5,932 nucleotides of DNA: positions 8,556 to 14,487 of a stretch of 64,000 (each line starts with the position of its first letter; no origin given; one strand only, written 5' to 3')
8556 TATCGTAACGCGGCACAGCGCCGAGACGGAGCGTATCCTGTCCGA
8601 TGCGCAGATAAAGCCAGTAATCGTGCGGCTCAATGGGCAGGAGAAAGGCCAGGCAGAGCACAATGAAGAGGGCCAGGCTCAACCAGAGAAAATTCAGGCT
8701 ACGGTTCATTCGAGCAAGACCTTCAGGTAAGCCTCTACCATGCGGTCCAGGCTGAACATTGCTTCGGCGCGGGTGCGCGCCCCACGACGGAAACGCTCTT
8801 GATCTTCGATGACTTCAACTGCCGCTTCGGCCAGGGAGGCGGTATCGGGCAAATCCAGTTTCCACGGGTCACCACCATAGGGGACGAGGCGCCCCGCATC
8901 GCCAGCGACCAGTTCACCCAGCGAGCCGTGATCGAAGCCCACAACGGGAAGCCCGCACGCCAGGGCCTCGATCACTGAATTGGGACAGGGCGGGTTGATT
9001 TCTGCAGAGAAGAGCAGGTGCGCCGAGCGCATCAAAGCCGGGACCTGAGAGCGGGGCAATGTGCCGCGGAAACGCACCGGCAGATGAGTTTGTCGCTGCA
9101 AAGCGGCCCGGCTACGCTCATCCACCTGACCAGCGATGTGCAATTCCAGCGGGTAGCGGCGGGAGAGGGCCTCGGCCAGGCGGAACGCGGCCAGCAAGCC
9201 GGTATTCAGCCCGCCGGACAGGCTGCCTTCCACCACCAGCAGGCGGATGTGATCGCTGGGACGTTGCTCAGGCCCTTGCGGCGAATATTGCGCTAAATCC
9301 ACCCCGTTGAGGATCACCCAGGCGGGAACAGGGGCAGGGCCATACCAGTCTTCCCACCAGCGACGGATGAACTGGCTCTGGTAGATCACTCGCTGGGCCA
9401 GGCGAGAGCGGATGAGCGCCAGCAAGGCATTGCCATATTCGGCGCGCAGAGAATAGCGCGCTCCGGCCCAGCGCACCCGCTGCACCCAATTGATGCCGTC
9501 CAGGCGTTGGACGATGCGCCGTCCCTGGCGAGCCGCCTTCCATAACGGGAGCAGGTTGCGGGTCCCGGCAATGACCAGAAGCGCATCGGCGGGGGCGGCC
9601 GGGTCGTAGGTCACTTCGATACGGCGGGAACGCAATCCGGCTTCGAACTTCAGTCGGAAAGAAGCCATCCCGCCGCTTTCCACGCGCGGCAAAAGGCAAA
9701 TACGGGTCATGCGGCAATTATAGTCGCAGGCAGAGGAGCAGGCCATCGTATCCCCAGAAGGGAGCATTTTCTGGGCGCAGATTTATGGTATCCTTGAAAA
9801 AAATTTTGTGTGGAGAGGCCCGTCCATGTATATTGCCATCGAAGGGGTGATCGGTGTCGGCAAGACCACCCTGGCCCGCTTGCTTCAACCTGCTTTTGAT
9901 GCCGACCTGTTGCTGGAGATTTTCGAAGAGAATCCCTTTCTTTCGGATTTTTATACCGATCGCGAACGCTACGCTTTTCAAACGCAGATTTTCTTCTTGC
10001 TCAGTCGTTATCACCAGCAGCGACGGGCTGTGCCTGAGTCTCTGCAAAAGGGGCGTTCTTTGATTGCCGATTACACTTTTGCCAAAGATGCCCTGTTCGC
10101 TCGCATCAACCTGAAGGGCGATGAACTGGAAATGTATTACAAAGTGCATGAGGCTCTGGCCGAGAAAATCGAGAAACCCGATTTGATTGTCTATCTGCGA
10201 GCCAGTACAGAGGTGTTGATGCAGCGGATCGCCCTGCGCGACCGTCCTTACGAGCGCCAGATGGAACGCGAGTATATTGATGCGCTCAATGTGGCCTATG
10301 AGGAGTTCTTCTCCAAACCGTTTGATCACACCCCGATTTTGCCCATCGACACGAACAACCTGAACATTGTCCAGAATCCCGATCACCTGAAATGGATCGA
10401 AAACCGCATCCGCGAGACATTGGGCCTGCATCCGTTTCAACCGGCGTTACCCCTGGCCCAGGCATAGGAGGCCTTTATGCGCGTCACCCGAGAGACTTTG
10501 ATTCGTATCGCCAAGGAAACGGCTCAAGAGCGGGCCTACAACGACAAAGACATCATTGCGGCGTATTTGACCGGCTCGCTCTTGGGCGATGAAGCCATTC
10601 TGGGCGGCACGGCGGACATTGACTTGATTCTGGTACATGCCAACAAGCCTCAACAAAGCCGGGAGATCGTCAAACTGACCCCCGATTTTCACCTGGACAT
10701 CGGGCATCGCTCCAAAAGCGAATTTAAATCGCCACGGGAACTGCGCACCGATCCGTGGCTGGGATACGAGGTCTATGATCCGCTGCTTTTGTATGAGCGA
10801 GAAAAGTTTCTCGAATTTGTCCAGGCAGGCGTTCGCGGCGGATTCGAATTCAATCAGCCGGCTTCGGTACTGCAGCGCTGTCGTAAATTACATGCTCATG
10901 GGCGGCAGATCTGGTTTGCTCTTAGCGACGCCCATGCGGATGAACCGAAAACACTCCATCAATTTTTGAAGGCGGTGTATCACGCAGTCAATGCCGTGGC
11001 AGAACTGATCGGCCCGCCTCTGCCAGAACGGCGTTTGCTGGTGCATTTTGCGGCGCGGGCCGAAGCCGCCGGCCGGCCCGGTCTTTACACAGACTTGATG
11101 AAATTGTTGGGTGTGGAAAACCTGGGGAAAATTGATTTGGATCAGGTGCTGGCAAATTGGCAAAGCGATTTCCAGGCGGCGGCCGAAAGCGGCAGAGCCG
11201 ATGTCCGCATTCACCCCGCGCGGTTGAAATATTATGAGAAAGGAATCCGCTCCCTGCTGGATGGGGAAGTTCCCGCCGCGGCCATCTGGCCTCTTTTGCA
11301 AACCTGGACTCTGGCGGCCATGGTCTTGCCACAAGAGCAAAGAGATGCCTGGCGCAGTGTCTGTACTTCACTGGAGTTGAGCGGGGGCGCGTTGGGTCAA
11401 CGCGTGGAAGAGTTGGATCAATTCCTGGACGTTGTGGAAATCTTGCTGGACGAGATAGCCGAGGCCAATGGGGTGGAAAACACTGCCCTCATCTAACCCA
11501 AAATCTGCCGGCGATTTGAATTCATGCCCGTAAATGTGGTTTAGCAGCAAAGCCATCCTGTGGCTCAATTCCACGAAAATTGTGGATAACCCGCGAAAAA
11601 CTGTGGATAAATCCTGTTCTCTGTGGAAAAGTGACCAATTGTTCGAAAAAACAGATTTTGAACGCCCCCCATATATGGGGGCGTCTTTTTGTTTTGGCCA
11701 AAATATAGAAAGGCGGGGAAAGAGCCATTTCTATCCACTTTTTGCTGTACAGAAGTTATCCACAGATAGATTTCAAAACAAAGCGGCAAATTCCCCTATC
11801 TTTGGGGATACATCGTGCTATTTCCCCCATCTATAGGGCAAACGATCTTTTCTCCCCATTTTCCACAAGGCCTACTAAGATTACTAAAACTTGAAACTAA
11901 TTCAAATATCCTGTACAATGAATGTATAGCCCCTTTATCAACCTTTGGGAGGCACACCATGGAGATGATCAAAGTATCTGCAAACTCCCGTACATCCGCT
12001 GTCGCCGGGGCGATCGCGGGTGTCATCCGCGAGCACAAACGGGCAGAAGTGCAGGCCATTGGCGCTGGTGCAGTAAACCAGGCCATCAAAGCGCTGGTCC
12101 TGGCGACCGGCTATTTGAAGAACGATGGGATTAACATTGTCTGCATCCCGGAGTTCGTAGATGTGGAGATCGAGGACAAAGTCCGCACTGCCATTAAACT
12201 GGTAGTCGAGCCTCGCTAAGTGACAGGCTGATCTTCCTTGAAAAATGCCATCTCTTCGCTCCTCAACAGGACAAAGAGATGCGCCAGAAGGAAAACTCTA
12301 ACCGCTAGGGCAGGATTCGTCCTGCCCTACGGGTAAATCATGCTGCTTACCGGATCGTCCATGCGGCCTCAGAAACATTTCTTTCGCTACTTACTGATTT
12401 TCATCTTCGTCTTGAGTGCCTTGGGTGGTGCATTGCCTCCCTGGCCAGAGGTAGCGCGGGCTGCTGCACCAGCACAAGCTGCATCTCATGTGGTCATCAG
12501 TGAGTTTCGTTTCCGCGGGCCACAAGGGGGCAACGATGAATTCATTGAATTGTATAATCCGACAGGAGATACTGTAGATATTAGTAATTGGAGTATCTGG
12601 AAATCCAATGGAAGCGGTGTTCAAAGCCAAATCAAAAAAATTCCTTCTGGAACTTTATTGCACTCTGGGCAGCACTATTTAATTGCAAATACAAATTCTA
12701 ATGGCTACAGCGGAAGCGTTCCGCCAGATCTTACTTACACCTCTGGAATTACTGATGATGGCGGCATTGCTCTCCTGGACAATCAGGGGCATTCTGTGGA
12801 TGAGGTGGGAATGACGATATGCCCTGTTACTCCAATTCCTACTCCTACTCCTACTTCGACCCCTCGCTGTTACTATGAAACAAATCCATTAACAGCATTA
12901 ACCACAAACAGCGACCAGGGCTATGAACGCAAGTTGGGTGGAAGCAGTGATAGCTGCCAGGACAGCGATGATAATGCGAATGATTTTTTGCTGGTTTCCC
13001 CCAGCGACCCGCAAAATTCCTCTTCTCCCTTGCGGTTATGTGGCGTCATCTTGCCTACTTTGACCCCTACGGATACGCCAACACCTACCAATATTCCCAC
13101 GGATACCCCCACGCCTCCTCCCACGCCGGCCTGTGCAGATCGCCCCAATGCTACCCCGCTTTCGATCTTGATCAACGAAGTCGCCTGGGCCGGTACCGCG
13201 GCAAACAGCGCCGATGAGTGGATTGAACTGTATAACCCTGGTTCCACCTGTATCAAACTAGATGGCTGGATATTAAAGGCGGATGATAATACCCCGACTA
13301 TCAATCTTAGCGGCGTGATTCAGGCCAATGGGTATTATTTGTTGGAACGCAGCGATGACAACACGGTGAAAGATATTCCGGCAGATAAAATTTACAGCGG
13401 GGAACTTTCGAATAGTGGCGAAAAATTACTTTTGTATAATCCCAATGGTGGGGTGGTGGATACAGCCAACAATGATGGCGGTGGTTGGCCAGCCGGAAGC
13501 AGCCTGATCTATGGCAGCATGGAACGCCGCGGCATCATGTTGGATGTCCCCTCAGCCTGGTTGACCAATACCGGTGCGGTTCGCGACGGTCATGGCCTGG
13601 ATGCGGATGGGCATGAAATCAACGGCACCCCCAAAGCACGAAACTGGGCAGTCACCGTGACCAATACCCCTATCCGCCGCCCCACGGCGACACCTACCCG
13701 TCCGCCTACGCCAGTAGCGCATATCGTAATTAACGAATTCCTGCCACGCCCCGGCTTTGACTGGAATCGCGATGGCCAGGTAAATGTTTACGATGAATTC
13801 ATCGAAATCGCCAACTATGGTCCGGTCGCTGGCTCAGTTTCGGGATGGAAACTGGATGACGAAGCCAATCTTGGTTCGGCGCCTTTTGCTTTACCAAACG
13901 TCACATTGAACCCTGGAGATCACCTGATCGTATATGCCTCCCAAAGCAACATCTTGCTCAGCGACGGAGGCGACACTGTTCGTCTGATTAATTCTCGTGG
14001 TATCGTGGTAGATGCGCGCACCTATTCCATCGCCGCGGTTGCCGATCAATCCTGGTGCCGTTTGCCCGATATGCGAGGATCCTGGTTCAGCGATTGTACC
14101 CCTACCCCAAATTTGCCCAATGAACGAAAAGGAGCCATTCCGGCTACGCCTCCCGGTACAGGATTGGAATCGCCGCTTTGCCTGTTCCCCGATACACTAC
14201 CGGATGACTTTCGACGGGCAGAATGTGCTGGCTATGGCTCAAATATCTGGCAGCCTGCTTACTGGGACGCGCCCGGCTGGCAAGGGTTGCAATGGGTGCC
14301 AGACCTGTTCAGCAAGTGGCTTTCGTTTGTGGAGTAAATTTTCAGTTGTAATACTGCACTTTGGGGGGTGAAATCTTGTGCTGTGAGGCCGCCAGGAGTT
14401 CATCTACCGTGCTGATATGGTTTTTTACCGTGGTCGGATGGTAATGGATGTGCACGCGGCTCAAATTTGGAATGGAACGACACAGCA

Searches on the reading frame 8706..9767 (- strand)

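Call 46: search_protein_families(library=pfam, proteins=[window:8706-9767:-], max_evalue=0.0001)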
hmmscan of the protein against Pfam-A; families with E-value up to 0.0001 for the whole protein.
window:8706-9767:- (353 aa): 3 families
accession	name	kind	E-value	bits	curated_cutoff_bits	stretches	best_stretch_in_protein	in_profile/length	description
PF13692.12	Glyco_trans_1_4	-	7.6e-15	55.9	27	1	199-322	25-142/142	Glycosyl transferases group 1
PF00534.26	Glycos_transf_1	-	2e-12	47.4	26.4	1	191-295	33-140/172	Glycosyl transferases group 1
PF13439.12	Glyco_transf_4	-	9.3e-06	26.2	28.5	1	103-159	114-169/170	Glycosyltransferase Family 4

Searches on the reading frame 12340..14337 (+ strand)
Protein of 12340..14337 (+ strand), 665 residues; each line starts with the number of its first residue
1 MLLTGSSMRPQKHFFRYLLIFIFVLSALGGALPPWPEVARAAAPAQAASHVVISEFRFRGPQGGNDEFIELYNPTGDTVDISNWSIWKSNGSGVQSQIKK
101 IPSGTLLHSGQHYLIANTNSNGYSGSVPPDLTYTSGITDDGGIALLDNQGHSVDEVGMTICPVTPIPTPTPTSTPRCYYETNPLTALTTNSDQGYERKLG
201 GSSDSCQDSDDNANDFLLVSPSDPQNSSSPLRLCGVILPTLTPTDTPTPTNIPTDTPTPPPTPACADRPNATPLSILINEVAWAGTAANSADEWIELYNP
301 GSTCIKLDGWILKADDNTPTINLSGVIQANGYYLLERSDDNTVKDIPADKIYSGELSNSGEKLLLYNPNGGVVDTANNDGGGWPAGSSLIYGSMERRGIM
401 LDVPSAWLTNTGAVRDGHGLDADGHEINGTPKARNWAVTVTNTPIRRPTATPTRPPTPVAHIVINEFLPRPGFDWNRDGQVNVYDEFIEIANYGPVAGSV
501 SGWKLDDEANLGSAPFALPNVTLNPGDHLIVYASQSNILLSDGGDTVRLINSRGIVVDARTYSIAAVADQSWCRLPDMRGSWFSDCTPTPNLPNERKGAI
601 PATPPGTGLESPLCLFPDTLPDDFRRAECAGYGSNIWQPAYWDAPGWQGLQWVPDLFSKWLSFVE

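Call 7: search_protein_families(library=pfam, proteins=[window:12340-14337:+], max_evalue=0.01)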
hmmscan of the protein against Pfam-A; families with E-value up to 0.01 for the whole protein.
window:12340-14337:+ (665 aa): 1 family
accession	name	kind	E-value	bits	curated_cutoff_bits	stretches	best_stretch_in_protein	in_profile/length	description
PF00932.25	LTD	-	1.9e-49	167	34.3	3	45-158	2-107/109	Lamin Tail Domain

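Call 8: search_protein_families(library=ncbifam, proteins=[window:12340-14337:+], max_evalue=0.01)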
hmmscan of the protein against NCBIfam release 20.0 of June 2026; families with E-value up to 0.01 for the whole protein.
window:12340-14337:+ (665 aa): 1 family
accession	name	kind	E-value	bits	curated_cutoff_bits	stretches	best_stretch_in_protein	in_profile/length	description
NF033680.1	exonuc_ExeM-GG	exception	0.00011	20.3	1300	0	41-118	16-90/884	extracellular exonuclease ExeM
